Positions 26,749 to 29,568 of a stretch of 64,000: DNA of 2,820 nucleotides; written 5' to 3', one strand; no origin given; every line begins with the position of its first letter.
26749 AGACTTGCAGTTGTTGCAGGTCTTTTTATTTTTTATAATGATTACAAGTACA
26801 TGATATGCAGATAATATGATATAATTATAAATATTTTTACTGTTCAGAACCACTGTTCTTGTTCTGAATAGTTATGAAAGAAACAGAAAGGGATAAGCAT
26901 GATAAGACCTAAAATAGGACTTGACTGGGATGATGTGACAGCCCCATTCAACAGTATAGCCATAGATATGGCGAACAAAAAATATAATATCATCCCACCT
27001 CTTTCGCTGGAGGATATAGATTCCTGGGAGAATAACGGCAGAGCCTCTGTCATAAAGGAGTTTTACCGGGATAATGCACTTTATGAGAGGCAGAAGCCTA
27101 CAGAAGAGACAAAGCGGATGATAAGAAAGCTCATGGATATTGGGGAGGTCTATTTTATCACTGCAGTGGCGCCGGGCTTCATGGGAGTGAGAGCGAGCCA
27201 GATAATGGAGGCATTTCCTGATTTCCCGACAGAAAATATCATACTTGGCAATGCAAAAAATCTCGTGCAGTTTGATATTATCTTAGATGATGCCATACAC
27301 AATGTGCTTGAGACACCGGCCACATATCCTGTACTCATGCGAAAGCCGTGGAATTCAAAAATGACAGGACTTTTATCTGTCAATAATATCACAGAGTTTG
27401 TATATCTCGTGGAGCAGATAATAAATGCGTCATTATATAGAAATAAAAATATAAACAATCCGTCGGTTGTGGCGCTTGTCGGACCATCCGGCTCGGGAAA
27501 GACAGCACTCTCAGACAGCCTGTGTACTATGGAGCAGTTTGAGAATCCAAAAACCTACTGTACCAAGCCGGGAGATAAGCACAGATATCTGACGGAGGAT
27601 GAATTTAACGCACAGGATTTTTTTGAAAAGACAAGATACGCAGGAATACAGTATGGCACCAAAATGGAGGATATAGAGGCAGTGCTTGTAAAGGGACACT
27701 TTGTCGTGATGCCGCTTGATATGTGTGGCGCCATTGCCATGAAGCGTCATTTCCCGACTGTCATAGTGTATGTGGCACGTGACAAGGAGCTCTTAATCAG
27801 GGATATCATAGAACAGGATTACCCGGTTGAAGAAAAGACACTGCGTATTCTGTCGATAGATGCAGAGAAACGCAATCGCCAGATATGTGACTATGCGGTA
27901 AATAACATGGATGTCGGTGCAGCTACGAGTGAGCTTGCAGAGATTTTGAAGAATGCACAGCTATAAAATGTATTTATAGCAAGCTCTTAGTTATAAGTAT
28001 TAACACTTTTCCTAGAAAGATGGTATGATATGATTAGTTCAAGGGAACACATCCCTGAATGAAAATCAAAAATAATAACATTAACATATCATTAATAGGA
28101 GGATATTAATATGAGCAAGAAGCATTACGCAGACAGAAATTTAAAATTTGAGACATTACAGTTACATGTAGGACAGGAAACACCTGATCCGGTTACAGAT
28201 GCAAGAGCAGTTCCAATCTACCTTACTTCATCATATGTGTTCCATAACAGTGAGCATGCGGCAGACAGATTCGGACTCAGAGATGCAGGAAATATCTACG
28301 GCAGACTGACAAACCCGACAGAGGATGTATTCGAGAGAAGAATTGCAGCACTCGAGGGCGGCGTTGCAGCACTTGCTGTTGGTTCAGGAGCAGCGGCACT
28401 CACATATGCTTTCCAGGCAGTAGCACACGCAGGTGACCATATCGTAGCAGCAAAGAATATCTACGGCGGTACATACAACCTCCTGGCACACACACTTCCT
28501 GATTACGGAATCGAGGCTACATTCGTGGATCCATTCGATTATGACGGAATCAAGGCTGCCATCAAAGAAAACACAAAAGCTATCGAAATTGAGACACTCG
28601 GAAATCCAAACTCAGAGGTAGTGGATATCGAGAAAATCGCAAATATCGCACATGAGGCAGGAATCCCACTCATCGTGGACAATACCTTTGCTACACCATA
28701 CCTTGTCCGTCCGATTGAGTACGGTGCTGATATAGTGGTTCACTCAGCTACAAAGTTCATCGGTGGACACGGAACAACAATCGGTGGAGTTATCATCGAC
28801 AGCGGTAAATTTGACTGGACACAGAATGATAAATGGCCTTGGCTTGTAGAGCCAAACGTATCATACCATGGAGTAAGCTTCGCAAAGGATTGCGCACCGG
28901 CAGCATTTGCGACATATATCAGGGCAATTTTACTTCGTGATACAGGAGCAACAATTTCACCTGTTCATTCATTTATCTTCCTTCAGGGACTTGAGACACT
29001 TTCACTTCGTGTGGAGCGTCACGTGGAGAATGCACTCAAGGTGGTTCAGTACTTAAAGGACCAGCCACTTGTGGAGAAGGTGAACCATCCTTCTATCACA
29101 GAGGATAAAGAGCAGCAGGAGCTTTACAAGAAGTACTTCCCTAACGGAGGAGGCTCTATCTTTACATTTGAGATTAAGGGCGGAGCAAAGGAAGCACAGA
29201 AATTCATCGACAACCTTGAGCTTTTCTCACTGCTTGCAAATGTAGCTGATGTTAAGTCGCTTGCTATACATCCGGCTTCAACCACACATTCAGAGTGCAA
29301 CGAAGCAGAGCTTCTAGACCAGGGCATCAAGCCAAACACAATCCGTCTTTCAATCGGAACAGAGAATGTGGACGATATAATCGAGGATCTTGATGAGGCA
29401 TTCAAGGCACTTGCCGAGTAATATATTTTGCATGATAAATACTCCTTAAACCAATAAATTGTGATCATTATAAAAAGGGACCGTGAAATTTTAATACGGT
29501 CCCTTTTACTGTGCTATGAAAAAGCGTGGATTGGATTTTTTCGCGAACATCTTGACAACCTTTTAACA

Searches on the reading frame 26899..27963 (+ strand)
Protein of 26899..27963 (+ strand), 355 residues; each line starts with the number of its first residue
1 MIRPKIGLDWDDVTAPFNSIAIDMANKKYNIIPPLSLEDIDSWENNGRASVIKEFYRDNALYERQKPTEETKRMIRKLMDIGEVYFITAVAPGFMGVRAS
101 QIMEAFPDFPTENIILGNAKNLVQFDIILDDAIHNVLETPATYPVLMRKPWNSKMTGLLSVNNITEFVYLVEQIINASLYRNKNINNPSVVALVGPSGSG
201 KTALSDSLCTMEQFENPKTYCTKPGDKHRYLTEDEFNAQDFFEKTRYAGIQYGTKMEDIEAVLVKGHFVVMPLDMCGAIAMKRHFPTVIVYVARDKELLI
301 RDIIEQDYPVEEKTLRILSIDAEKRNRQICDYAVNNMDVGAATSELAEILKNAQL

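Call 9: search_protein_families(library=pfam, proteins=[window:26899-27963:+], max_evalue=0.001)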
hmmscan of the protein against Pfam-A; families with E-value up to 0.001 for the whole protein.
window:26899-27963:+ (355 aa): 3 families
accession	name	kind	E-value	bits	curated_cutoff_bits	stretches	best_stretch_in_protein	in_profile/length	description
PF06941.18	NT5C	-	1.9e-16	60.9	24.8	1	5-170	3-173/180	5' nucleotidase, deoxy (Pyrimidine), cytosolic type C protein (NT5C)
PF00625.27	Guanylate_kin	-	5e-09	36.6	25.2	1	191-352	5-181/182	Guanylate kinase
PF20720.3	nSTAND3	-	0.0009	19.4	27.2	0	186-247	15-80/155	Novel STAND NTPase 3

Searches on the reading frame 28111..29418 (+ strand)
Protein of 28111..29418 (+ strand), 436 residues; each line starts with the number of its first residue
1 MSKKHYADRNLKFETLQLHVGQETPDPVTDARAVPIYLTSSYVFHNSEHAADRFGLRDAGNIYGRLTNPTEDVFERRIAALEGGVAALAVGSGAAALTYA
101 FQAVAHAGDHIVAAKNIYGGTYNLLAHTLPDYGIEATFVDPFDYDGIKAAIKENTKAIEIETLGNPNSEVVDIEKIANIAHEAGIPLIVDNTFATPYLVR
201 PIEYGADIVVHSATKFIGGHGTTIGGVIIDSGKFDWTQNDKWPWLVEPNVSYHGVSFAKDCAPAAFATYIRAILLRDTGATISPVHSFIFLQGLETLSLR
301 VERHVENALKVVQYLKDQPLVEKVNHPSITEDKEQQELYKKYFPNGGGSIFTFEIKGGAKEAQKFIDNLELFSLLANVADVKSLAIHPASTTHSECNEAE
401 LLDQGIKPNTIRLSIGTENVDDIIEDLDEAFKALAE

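Call 9: search_protein_families(library=pfam, proteins=[window:28111-29418:+], max_evalue=0.001)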
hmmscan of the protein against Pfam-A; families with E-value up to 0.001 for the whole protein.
window:28111-29418:+ (436 aa): 6 families
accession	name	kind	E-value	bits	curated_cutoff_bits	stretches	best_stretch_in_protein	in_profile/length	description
PF01053.26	Cys_Met_Meta_PP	-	1.8e-131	438.6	27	1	14-432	1-381/381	Cys/Met metabolism PLP-dependent enzyme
PF01041.23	DegT_DnrJ_EryC1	-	1.1e-10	41.7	19.8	1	69-192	24-147/360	DegT/DnrJ/EryC1/StrS aminotransferase family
PF00155.27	Aminotran_1_2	-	5.3e-08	32.9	19.7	1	66-246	39-250/361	Aminotransferase class I and II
PF00266.25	Aminotran_5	-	6.5e-06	25.8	21.5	1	142-224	127-210/371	Aminotransferase class-V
PF06838.17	Met_gamma_lyase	-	7.3e-05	21.9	24.2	1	92-237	81-243/405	Methionine gamma-lyase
PF02347.22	GDC-P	-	0.00014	21.3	26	1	94-216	140-259/429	Glycine cleavage system P-protein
